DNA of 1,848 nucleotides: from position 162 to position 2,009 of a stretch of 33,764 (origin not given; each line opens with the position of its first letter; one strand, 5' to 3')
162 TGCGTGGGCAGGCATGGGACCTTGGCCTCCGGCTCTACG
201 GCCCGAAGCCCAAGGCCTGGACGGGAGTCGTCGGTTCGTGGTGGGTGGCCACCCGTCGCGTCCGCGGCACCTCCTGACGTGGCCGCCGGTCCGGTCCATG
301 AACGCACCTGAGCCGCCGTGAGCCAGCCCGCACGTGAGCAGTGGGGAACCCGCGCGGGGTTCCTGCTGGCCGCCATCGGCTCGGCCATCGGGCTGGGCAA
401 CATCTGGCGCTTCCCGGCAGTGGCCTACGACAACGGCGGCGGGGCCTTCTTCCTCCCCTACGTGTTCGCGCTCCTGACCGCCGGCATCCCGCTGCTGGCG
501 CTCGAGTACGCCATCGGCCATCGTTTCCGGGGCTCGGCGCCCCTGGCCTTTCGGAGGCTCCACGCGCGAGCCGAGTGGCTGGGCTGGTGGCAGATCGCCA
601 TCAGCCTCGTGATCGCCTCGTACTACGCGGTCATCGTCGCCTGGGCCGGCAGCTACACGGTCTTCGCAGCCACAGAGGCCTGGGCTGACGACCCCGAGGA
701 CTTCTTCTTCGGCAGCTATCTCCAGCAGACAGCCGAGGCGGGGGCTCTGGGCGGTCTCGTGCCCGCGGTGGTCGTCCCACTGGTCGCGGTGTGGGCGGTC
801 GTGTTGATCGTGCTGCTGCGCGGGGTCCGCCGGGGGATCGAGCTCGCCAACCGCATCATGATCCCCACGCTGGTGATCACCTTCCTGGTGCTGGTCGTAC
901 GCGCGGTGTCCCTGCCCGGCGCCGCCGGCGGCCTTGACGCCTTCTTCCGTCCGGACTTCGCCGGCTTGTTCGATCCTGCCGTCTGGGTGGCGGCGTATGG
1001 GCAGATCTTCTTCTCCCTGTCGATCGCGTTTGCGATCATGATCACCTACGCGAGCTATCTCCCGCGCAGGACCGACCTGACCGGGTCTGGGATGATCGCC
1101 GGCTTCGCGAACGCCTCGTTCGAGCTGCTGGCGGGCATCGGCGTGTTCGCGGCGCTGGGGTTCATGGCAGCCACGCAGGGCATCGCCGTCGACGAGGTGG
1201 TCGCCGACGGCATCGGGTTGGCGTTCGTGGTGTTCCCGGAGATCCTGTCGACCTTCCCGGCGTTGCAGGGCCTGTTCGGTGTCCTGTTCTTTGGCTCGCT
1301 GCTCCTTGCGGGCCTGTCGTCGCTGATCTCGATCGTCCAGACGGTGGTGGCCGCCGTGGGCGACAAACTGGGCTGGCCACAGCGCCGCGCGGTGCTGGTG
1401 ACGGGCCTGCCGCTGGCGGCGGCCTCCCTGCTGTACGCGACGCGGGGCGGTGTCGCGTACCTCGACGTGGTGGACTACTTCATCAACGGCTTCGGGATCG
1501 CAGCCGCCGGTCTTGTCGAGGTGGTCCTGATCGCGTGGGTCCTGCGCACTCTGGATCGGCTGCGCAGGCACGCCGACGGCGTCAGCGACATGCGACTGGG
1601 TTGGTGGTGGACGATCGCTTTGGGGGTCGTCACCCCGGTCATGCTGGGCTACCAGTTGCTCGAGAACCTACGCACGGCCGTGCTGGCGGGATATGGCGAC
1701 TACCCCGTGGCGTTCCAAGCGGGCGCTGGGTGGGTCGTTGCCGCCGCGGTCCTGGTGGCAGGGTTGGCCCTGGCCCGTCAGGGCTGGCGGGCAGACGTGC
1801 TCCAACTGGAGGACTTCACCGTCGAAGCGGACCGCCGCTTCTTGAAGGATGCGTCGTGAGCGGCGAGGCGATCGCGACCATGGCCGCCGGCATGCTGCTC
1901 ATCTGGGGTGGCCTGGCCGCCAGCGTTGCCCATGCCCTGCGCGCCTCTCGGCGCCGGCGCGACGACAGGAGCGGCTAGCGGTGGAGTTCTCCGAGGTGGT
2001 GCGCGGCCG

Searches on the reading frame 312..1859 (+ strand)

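Call 18: search_protein_families(library=pfam, proteins=[window:312-1859:+], max_evalue=0.001)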
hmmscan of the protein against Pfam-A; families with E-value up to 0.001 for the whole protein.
window:312-1859:+ (515 aa): 1 family
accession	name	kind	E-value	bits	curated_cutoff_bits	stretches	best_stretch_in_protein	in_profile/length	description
PF00209.24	SNF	-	2.4e-106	357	27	2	128-481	155-510/524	Sodium:neurotransmitter symporter family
